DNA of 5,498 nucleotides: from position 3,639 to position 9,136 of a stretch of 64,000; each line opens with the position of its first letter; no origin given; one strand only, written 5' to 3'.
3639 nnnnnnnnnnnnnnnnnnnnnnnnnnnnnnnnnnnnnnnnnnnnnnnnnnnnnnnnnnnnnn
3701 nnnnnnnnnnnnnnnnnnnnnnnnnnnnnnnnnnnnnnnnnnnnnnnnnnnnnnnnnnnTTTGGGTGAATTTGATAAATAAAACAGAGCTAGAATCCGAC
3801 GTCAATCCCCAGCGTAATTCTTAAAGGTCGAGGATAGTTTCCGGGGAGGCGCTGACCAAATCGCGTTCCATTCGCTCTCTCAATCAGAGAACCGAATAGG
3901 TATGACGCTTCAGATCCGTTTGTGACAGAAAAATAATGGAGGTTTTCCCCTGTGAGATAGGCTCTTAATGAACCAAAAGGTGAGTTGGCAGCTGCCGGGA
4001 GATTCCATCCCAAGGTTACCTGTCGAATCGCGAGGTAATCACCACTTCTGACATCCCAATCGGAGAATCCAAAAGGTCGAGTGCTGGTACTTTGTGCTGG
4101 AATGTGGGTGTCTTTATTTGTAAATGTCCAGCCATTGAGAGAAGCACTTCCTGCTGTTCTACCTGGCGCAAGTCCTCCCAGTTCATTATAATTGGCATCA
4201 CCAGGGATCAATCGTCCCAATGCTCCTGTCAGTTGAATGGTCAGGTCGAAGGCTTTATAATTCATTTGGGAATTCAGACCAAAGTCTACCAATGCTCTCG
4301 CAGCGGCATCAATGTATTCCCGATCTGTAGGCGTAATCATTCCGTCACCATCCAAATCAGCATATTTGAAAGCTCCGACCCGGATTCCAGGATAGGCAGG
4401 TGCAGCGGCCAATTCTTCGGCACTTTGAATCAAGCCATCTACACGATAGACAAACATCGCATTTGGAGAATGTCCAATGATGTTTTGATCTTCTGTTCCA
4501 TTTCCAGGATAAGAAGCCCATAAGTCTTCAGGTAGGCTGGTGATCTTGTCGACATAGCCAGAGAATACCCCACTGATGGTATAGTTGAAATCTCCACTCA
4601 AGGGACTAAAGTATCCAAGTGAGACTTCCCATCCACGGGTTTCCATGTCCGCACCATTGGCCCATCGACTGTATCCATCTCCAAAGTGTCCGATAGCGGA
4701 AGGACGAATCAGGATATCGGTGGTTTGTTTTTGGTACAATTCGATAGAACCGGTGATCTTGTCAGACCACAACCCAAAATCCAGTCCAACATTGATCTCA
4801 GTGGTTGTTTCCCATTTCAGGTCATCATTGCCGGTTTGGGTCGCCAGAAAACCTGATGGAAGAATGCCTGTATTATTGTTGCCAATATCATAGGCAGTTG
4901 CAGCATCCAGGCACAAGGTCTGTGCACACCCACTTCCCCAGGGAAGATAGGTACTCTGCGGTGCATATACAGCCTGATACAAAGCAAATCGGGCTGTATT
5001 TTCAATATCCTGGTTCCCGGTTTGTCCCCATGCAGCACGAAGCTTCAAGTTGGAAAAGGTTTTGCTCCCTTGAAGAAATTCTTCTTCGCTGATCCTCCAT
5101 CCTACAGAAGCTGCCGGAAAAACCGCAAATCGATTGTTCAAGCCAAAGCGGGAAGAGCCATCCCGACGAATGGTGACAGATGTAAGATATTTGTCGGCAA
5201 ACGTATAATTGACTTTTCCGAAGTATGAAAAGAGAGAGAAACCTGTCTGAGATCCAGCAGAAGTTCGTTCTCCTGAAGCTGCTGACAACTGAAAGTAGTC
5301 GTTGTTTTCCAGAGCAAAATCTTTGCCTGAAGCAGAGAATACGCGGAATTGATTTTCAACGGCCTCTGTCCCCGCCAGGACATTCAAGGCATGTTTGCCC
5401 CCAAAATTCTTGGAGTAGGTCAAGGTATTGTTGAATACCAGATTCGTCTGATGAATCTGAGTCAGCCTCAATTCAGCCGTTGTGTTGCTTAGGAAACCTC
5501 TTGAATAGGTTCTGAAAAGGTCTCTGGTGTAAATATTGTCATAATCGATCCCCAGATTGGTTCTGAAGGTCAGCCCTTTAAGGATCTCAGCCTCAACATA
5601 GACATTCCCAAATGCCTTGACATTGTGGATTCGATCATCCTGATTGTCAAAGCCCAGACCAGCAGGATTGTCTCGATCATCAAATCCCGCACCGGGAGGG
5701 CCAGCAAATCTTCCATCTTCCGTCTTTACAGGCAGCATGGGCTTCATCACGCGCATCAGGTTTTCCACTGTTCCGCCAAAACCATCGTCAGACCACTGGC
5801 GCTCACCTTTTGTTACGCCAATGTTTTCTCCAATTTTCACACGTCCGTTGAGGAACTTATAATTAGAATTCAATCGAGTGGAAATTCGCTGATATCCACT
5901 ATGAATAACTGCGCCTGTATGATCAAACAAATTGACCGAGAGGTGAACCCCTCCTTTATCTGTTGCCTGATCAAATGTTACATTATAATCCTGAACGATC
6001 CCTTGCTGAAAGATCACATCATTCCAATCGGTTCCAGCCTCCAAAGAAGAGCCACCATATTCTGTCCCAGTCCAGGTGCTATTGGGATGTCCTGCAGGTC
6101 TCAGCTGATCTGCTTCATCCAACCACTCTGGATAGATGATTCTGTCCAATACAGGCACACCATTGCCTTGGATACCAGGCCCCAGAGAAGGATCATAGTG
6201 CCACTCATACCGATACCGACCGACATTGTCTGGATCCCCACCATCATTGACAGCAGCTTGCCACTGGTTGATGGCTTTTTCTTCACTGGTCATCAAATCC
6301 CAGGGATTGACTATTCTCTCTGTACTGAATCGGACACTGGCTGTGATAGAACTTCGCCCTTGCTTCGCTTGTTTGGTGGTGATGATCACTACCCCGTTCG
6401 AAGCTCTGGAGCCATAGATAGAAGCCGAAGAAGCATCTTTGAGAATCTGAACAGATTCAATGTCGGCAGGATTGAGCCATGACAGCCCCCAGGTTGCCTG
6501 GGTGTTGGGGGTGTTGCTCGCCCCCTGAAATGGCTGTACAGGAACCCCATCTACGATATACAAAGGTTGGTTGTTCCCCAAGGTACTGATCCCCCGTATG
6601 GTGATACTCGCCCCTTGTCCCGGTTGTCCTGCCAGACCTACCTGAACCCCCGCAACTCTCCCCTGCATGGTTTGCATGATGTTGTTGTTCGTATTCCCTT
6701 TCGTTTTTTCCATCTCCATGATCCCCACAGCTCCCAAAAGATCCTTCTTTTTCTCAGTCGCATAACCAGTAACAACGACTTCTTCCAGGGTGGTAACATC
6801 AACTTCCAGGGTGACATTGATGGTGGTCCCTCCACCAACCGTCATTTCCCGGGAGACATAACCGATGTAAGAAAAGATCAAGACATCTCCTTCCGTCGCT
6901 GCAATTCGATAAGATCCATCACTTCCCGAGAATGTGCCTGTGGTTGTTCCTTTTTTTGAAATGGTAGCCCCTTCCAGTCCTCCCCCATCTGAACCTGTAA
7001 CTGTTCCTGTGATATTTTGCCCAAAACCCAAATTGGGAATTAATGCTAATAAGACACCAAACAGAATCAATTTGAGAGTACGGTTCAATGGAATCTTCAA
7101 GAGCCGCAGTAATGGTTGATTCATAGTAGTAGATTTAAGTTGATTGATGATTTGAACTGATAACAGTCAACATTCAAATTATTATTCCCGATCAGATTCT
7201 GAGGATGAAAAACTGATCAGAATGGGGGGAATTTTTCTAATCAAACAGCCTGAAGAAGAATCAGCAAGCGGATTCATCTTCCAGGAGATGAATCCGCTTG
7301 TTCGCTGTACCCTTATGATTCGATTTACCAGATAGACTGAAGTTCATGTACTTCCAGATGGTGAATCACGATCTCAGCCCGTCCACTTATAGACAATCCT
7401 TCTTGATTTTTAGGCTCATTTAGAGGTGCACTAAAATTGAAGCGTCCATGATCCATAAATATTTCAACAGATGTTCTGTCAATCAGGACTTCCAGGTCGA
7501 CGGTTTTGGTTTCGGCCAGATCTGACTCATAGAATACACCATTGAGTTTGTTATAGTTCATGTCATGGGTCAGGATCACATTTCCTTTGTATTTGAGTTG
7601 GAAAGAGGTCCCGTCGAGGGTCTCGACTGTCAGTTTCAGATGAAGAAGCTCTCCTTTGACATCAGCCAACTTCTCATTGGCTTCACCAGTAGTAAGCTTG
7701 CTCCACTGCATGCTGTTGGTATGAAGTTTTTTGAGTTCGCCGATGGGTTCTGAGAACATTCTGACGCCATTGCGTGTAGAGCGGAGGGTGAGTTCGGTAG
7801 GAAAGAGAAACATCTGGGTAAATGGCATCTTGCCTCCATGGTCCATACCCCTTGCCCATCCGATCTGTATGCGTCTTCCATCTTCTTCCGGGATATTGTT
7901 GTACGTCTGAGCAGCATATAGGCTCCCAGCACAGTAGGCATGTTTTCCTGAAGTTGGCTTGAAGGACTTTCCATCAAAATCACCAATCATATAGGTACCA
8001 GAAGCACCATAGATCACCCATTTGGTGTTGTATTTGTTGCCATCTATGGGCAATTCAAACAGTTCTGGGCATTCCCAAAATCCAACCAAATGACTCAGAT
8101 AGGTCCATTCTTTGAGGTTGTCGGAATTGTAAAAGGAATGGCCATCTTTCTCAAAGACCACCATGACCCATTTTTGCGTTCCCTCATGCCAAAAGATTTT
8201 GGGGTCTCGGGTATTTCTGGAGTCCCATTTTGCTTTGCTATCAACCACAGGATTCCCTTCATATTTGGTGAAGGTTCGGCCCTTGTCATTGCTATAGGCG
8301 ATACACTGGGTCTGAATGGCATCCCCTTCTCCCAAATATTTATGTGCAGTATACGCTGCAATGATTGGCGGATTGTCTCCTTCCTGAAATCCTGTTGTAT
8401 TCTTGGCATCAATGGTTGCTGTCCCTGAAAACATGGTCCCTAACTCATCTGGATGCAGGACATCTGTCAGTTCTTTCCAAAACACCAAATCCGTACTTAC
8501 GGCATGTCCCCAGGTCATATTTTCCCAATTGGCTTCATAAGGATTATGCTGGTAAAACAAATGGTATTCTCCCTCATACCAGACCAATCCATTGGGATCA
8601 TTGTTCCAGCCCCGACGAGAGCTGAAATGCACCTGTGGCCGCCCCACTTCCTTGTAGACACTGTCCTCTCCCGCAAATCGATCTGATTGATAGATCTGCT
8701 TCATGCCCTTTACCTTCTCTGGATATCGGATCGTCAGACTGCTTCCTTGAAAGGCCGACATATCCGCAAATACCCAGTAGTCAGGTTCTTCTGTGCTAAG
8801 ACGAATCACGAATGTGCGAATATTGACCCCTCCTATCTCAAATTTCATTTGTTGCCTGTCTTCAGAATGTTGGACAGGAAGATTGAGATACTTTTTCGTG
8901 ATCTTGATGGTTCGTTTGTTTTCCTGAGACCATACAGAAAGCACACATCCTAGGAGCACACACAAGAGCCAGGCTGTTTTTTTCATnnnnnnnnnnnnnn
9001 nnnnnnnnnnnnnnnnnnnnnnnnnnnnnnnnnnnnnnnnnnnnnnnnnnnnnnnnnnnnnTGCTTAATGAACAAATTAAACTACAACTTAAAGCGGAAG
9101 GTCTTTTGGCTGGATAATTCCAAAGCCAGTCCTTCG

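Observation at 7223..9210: Identical 14-nt motif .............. upstream of both susC and the GH32 / HTCS divergent region; related repeats at 28951-28986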

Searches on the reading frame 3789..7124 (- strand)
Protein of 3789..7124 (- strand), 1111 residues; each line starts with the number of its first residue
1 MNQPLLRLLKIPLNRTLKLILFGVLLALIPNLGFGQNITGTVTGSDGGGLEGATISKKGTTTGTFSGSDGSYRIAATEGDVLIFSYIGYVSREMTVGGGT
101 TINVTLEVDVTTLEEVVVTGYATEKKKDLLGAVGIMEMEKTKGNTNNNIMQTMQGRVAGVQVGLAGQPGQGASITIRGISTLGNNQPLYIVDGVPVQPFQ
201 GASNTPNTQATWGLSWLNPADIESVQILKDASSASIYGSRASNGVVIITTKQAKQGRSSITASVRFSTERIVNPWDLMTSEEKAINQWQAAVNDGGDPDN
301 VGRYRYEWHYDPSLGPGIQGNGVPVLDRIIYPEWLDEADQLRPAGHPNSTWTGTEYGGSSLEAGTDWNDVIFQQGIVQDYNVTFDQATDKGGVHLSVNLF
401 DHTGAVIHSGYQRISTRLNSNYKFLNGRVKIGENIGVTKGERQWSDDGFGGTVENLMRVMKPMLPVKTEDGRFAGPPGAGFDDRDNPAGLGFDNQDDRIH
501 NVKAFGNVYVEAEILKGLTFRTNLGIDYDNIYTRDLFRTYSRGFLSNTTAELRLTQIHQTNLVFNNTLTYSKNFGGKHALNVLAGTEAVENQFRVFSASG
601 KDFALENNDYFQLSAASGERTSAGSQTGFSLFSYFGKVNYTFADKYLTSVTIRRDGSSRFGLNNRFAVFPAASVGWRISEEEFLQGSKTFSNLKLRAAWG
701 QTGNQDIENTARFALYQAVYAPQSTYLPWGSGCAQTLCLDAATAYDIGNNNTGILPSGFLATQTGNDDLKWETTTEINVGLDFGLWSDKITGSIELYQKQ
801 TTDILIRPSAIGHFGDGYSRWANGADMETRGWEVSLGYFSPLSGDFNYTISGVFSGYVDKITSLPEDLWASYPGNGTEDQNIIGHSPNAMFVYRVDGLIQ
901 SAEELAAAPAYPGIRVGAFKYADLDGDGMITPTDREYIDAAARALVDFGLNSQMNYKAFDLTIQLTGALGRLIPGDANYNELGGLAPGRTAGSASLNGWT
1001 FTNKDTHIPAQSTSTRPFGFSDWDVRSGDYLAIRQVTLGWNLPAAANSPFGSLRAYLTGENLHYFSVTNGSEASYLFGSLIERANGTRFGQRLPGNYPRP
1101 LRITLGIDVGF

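Call 8: search_protein_families(library=pfam, proteins=[window:3789-7124:-])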
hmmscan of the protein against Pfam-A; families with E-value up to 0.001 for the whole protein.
window:3789-7124:- (1111 aa): 4 families
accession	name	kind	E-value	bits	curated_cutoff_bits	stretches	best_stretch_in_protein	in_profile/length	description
PF07715.20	Plug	-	5.7e-19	69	23.9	1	126-245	2-107/107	TonB-dependent Receptor Plug Domain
PF00593.30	TonB_dep_Rec_b-barrel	-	4.4e-16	60.2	27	1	482-959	22-427/436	TonB dependent receptor-like, beta-barrel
PF13715.12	CarbopepD_reg_2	-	6e-12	45.9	32.2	1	38-118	1-88/88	CarboxypepD_reg-like domain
PF13620.12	CarboxypepD_reg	-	3e-07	31.1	32.3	1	38-107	2-82/82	Carboxypeptidase regulatory-like domain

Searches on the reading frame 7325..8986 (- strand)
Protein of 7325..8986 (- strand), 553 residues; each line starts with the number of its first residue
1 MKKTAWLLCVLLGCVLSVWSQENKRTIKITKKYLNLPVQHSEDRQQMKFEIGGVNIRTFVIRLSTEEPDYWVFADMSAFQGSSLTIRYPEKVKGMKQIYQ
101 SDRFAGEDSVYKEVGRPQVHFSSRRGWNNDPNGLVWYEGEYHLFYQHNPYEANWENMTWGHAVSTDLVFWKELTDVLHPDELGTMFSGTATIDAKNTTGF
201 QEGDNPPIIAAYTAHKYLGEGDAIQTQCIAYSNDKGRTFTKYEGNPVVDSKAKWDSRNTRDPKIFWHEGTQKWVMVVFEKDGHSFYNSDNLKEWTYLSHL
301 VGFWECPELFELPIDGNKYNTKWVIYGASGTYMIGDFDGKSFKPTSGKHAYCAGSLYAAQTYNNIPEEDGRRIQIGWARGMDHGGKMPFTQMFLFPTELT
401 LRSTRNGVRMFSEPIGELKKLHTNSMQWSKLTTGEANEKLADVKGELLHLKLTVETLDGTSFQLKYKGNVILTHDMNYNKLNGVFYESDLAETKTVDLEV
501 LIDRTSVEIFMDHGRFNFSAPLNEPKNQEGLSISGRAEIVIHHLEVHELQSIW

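Call 8: search_protein_families(library=pfam, proteins=[window:7325-8986:-])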
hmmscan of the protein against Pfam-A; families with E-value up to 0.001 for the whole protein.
window:7325-8986:- (553 aa): 3 families
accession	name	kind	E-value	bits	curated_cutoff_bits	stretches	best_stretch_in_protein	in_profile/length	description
PF00251.26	Glyco_hydro_32N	-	1.6e-68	231.9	22.1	1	120-406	1-299/307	Glycosyl hydrolases family 32 N-terminal domain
PF08244.19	Glyco_hydro_32C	-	1.1e-06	29.2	21.9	1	417-533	1-142/158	Glycosyl hydrolases family 32 C terminal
PF16352.10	DUF4980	-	1.4e-06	28.5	28.9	1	26-89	8-71/109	Domain of unknown function (DUF4980)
